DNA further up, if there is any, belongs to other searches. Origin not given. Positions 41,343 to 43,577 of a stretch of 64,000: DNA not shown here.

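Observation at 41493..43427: Primase-like CHC2-zinc-finger/TOPRIM protein with a long FxD/N-repeat low-complexity linker, encoded 1 nt upstream of rep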

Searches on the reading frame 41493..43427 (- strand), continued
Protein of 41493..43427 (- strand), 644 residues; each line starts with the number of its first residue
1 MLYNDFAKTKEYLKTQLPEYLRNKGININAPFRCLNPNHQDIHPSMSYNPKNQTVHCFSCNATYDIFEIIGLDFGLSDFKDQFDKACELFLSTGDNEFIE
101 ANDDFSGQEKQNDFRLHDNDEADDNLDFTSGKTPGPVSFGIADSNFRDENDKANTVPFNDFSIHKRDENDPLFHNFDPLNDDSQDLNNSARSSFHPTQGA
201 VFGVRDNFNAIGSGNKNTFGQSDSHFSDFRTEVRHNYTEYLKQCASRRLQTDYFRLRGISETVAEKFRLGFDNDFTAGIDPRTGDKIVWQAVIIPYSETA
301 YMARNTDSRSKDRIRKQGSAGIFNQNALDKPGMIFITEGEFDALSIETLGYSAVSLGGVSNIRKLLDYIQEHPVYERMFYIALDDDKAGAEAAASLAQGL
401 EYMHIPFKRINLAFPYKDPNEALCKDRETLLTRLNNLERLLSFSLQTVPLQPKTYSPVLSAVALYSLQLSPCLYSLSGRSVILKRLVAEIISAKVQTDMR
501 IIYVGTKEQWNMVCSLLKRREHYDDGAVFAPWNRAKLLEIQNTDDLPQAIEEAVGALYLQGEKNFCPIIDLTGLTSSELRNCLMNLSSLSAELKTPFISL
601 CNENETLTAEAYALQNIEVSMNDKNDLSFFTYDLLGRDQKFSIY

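Call 40: search_protein_families(library=phrogs, proteins=[window:41493-43427:-], max_evalue=0.01)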
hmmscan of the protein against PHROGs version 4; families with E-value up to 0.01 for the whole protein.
window:41493-43427:- (644 aa): 11 families
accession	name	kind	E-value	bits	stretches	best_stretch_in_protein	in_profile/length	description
phrog_47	-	DNA, RNA and nucleotide metabolism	1.6e-24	87.6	1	253-441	153-340/947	DNA primase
phrog_239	-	DNA, RNA and nucleotide metabolism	1.4e-15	58.4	1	248-427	112-300/801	DNA primase/helicase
phrog_6444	-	DNA, RNA and nucleotide metabolism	9.8e-14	52.1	2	32-70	36-74/577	DNA primase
phrog_849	-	DNA, RNA and nucleotide metabolism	1e-11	45.5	1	305-401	211-311/435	DNA primase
phrog_22173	-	DNA, RNA and nucleotide metabolism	3.3e-06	28.1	1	324-422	27-121/133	DNA primase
phrog_11992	-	unknown function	5.4e-06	27.7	1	24-85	20-78/177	-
phrog_18097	-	DNA, RNA and nucleotide metabolism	2e-05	25.2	1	30-70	31-71/199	DNA primase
phrog_6088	-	DNA, RNA and nucleotide metabolism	6.8e-05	22.5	1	325-415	181-272/772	DNA primase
phrog_360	-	DNA, RNA and nucleotide metabolism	8.8e-05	23.6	1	33-70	31-68/133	DNA primase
phrog_5311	-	DNA, RNA and nucleotide metabolism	0.00021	20.6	1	32-86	100-160/692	helicase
phrog_1139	-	DNA, RNA and nucleotide metabolism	0.0062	15.5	1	250-397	111-240/895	DNA primase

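Call 43: predict_structure(alignment_id=A1)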
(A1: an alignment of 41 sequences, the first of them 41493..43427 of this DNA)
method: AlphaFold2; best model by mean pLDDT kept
length: 644 residues; sequences in the alignment: 41
mean_pLDDT: 76.9   pTM: 0.46
mean pLDDT of the five models: 76.9, 76.6, 76.5, 76.4, 76.1
residues with pLDDT >= 90: 307; 70-90: 169; 50-70: 21; < 50: 147
segments of 3 or more residues with pLDDT < 50: 93-232, 524-527
pLDDT, mean of each block of 10 residues (from residue 1): 71 92 90 88 89 92 93 89 88 48 38 32 32 31 33 33 36 37 35 33 33 33 36 74 94 93 94 91 89 92 90 85 91 94 95 91 92 90 91 94 92 91 93 91 76 78 88 94 93 78 94 83 51 85 87 89 91 91 93 92 94 94 91 89 88
secondary structure, 60 per line:
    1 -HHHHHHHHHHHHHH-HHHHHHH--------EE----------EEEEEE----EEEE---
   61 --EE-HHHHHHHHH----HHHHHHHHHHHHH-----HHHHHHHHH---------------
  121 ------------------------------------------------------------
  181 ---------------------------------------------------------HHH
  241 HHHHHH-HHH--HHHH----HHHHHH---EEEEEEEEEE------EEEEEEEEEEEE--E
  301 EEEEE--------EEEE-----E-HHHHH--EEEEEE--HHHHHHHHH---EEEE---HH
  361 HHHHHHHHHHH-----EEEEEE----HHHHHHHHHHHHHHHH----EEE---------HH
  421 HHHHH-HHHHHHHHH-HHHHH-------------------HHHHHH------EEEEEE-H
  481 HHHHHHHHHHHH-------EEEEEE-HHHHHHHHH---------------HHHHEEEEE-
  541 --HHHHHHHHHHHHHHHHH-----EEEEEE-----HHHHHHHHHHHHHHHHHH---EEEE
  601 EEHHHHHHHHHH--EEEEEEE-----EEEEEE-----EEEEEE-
elements in order: H2-15 H17-23 E44-49 E54-57 H66-74 H79-91 H97-105 H238-246 H253-256 H261-266 E270-279 E286-297 E300-305 E314-317 H325-329 E332-337 H340-348 E352-355 H359-371 E377-382 H387-402 E407-409 H419-425 H427-435 H437-441 H461-466 E473-478 H480-492 E500-505 H507-515 H531-534 E535-539 H543-559 E565-570 H576-593 E597-602 H603-612 E615-621 E627-632 E638-643

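Call 45: fold_search(model_id=the predicted structure, library=pdb)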
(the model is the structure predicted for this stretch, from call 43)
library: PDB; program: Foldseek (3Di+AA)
matches with E <= 10: 1549; with E <= 0.001: 305
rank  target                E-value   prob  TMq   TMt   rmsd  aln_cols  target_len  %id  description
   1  5ikn_G                1.2e-13  1.00  0.22  0.28  19.1       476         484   15  Crystal Structure of the T7 Replisome in the Absence of DNA (released 2016-12-07)
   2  7t8c_A                3.8e-13  1.00  0.22  0.27  23.9       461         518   11  Heptameric Human Twinkle Helicase Clinical Variant W315L (released 2022-07-27)
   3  6n9w_B                7.7e-13  1.00  0.22  0.28  19.4       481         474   15  Structure of bacteriophage T7 lagging-strand DNA polymerase (D5A/E7A) and gp4 (helicase/primase) bound to DNA includin (released 2019-03-06)
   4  6n9x_C                1.3e-12  1.00  0.22  0.28  19.1       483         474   16  Structure of bacteriophage T7 lagging-strand DNA polymerase (D5A/E7A) and gp4 (helicase/primase) bound to DNA includin (released 2019-03-06)
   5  7t8b_A                2.0e-12  1.00  0.23  0.28  24.0       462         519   12  Octameric Human Twinkle Helicase Clinical Variant W315L (released 2022-07-27)
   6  6n9v_F                5.7e-12  1.00  0.20  0.27  20.2       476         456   15  Structure of bacteriophage T7 lagging-strand DNA polymerase (D5A/E7A) and gp4 (helicase/primase) bound to DNA includin (released 2019-03-06)
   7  7t8b_B                1.1e-11  1.00  0.22  0.27  23.8       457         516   12  Octameric Human Twinkle Helicase Clinical Variant W315L (released 2022-07-27)
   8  6n9v_E                5.1e-10  1.00  0.22  0.28  18.6       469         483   12  Structure of bacteriophage T7 lagging-strand DNA polymerase (D5A/E7A) and gp4 (helicase/primase) bound to DNA includin (released 2019-03-06)
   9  1nui_B                3.0e-08  1.00  0.22  0.55   3.7       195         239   20  Crystal Structure of the primase fragment of Bacteriophage T7 primase-helicase protein (released 2003-05-27)
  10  1nui_A                9.4e-08  1.00  0.22  0.54   3.6       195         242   22  Crystal Structure of the primase fragment of Bacteriophage T7 primase-helicase protein (released 2003-05-27)
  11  5guj                  2.4e-07  1.00  0.24  0.46   3.6       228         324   15  Crystal structure of the Bacillus subtilis DnaG RNA Polymerase Domain, natural degradation of full length DnaG (released 2017-04-19)
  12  9uoo                  2.6e-07  1.00  0.20  0.37  10.1       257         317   11  Klebsiella pneumoniae RecA (released 2026-02-18)
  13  8faz_X                3.5e-07  1.00  0.23  0.54   5.6       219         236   13  Cryo-EM structure of the human BCDX2 complex (released 2023-06-21)
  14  3k0e_D                4.0e-07  1.00  0.22  0.28  14.3       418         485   11  Crystal structure of the phosphorylation-site mutant T426N of the KaiC circadian clock protein (released 2010-03-31)
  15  7s65_B                4.2e-07  1.00  0.20  0.27  13.8       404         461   10  Compressed conformation of nighttime state KaiC (released 2021-09-22)
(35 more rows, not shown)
